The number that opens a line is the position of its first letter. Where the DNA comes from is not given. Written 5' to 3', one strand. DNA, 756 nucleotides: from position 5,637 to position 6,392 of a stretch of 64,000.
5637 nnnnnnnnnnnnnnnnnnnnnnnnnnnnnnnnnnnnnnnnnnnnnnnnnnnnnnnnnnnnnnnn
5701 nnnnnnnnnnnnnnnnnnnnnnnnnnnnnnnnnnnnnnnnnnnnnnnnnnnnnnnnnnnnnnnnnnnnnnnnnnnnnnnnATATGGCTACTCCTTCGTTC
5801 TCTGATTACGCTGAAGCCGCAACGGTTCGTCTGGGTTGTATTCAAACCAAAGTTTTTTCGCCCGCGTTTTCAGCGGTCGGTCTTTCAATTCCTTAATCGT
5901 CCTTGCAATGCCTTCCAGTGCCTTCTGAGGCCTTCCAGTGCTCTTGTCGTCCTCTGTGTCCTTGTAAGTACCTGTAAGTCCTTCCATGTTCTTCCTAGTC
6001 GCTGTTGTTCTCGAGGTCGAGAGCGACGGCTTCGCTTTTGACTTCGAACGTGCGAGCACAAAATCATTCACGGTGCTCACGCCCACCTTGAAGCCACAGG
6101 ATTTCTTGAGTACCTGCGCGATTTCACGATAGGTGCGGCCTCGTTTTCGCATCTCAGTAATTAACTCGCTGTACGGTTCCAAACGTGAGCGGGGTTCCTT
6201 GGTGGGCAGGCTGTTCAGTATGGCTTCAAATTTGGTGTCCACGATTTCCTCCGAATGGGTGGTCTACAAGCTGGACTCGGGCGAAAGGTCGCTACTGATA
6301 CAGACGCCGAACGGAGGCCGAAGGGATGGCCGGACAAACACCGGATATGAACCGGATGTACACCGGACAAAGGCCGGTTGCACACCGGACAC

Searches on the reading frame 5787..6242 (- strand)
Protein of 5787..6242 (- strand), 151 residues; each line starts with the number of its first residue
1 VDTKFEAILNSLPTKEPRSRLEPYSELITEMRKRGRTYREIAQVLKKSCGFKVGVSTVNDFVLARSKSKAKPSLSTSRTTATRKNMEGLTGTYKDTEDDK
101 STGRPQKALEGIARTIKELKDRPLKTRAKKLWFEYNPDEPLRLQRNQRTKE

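Call 7: search_protein_families(library=pfam, proteins=[window:5787-6242:-])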
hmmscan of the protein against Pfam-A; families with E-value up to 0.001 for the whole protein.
window:5787-6242:- (151 aa): 0 families

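Call 29: search_protein_families(library=pfam, proteins=[window:5787-6242:-], max_evalue=1)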
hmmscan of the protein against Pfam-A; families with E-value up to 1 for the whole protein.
window:5787-6242:- (151 aa): 6 families
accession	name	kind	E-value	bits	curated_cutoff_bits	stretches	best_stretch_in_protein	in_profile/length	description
PF13936.12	HTH_38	-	0.0044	17.2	27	1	26-49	11-34/44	Helix-turn-helix domain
PF14420.11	Clr5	-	0.015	15.9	22.3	1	18-53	2-38/54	Clr5 domain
PF13565.12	HTH_32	-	0.016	16.2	33.7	0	26-59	35-70/73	Homeodomain-like domain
PF14535.12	AMP-binding_C_2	-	0.043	14.5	25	1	25-71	44-90/96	AMP-binding enzyme C-terminal domain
PF04051.21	TRAPP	-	0.065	13.4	27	1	24-68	5-48/154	Transport protein particle (TRAPP) component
PF15300.11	INT_SG_DDX_CT_C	-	0.066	13.2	27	1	26-47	9-30/63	INTS6/SAGE1/DDX26B/CT45 C-terminus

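Call 60: search_solved_structures(query=window:5787-6242:-, max_evalue=1)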
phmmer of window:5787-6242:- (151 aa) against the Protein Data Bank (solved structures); distinct sequences matched with E-value up to 1: 1.
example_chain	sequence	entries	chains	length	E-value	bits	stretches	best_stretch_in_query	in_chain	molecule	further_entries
2kjg_A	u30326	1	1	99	0.6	13.5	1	21-67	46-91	Archaeal protein SSO6904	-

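Call 64: search_protein_families(library=ncbifam, proteins=[window:5787-6242:-], max_evalue=0.01)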
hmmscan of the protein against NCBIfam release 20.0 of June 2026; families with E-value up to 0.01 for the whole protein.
window:5787-6242:- (151 aa): 2 families
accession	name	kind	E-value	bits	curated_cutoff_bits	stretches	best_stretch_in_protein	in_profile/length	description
NF033545.0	transpos_IS630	equivalog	0.0016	17.9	100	0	15-63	51-106/299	IS630 family transposase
NF033543.2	transpos_IS256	equivalog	0.0058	15.7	150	0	18-61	56-101/338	IS256 family transposase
